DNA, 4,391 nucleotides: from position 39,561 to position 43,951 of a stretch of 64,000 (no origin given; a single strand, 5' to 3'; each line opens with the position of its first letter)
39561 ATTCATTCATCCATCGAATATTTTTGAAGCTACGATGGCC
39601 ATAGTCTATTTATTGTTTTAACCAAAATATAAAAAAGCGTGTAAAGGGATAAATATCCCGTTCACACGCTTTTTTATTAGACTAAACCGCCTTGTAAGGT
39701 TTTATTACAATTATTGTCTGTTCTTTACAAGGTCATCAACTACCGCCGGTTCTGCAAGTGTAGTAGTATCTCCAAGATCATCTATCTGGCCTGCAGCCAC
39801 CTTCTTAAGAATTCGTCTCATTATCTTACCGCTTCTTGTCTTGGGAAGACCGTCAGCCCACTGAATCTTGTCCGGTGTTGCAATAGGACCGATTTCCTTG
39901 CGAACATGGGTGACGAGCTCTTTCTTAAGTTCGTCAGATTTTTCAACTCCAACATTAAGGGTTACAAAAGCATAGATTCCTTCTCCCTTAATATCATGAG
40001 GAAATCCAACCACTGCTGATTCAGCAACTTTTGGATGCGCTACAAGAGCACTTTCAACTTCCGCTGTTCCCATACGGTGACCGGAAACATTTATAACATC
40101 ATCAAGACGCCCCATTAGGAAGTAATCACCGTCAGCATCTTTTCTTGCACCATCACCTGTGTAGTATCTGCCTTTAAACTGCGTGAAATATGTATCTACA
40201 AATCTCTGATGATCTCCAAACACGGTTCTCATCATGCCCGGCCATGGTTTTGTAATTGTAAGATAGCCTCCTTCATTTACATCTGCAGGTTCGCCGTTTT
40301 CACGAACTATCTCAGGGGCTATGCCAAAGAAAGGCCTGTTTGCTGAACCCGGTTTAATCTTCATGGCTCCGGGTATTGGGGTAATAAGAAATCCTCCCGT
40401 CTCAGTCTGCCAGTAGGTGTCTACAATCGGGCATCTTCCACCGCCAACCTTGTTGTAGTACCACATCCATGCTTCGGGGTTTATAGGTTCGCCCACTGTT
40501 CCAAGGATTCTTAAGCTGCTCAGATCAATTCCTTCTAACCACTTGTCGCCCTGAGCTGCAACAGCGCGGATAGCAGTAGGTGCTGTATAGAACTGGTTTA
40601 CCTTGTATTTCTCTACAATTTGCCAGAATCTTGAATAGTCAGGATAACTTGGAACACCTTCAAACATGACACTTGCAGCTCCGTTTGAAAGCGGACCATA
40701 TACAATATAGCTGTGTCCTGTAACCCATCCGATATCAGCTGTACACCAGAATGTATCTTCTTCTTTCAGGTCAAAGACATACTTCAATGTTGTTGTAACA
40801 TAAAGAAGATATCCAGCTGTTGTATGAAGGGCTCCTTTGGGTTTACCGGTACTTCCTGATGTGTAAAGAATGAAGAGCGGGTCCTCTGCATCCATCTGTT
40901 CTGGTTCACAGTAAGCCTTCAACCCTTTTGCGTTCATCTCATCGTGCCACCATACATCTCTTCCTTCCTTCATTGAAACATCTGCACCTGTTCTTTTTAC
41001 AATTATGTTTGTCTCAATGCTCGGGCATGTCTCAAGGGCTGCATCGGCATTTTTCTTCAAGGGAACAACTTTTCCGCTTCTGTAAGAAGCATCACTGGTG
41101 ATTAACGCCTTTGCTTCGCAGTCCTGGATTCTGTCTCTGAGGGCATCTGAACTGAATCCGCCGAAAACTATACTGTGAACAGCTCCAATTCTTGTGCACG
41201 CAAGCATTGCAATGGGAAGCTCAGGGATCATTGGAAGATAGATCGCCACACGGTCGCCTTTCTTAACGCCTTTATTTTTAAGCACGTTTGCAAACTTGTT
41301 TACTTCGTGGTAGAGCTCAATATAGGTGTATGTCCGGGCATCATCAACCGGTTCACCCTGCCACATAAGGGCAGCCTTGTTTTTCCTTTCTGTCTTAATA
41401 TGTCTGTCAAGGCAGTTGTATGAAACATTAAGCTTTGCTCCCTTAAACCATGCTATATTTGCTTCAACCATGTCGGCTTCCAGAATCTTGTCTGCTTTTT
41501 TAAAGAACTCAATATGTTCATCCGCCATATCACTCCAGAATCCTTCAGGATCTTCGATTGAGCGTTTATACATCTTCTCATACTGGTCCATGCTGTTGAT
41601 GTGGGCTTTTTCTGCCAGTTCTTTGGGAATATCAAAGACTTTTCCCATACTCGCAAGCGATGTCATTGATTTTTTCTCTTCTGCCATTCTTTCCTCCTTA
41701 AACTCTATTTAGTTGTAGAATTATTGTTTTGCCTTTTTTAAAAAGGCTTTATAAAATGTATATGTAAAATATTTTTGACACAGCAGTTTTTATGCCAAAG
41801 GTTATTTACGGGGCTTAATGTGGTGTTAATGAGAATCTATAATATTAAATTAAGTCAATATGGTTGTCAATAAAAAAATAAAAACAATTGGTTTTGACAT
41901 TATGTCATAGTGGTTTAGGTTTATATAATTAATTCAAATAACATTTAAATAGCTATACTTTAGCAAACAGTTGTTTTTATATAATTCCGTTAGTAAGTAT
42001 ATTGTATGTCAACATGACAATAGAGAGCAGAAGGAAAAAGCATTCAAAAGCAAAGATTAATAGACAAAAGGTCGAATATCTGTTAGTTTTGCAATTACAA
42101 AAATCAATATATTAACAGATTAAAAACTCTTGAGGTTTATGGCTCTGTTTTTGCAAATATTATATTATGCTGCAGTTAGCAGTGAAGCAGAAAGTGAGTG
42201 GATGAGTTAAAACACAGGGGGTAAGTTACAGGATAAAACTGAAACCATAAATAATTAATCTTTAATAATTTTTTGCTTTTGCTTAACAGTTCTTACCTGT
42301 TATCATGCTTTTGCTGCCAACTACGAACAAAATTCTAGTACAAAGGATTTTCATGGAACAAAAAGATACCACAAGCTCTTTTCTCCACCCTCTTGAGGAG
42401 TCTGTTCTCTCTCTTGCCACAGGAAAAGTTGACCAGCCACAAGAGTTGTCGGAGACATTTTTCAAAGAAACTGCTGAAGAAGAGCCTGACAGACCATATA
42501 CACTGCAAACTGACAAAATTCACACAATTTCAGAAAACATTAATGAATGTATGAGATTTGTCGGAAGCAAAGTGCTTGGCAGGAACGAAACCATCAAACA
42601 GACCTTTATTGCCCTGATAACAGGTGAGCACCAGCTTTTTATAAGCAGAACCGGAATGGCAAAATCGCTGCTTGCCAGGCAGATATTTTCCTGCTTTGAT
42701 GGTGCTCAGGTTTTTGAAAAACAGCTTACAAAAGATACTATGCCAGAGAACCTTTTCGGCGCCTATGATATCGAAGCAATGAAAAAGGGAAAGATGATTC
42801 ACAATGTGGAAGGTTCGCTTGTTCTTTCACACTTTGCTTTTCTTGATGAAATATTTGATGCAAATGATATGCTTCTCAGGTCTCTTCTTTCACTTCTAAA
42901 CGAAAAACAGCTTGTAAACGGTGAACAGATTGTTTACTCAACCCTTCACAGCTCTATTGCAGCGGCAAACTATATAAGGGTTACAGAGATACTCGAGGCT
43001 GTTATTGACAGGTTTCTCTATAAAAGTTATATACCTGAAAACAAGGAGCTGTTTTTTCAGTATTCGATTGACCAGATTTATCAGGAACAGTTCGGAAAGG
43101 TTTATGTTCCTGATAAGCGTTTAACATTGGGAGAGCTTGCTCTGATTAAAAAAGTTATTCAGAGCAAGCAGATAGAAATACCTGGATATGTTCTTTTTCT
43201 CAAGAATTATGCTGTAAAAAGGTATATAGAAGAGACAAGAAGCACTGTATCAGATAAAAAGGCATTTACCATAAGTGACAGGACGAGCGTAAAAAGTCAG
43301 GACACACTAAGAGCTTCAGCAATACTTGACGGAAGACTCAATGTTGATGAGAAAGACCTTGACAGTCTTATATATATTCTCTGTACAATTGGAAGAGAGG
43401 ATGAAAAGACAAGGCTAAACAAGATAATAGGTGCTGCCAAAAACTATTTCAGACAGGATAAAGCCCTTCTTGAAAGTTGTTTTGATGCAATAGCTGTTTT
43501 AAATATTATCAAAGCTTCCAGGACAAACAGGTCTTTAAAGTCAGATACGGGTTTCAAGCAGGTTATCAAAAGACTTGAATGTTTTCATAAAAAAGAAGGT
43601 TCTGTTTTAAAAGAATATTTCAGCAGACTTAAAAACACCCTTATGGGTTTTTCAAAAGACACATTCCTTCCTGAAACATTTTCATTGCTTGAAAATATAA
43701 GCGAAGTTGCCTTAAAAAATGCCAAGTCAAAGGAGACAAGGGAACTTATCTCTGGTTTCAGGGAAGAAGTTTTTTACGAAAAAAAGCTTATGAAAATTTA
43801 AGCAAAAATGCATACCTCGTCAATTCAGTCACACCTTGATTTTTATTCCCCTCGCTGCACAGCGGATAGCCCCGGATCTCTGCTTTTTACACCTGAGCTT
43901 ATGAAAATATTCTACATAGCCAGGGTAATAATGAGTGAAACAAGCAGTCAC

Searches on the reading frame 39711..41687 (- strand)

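Call 8: search_protein_families(library=pfam, proteins=[window:39711-41687:-], max_evalue=0.00001)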
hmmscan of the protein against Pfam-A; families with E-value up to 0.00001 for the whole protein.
window:39711-41687:- (658 aa): 3 families
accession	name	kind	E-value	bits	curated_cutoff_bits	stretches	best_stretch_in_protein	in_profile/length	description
PF00501.34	AMP-binding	-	1.1e-87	294.8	29.9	1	100-487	7-381/384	AMP-binding enzyme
PF13193.12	AMP-binding_C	-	5.8e-27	94.9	24.5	1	543-621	1-76/76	AMP-binding enzyme C-terminal domain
PF16177.11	ACAS_N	-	9.6e-22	77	27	1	36-92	1-55/55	Acetyl-coenzyme A synthetase N-terminus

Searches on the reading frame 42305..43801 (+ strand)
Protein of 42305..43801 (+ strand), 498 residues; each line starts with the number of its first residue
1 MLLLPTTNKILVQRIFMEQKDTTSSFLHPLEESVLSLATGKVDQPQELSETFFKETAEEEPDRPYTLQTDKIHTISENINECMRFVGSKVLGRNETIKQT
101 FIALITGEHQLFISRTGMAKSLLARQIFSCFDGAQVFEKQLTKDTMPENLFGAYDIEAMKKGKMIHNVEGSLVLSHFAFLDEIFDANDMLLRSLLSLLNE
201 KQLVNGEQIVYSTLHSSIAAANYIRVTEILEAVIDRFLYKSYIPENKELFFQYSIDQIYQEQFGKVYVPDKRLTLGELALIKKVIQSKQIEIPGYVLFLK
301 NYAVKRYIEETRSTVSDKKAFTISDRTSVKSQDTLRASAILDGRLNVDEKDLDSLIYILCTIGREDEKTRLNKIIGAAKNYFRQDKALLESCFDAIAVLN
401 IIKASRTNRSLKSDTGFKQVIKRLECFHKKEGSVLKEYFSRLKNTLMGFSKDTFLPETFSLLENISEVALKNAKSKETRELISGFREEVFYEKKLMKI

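Call 8: search_protein_families(library=pfam, proteins=[window:42305-43801:+], max_evalue=0.00001)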
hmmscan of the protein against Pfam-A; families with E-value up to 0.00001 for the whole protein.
window:42305-43801:+ (498 aa): 4 families
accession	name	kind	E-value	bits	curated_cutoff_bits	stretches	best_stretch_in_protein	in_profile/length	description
PF20030.5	bpMoxR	-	8.2e-33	113.6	27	1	78-243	2-166/205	MoxR domain in the MoxR-vWA-beta-propeller ternary systems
PF07728.20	AAA_5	-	2.2e-16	60.6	22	1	115-237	7-139/139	AAA domain (dynein-related subfamily)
PF17868.7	AAA_lid_8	-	8.2e-08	32.4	22.8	1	307-371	5-68/72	AAA lid domain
PF07726.17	AAA_3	-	2e-06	28.1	27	1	109-238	1-130/131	ATPase family associated with various cellular activities (AAA)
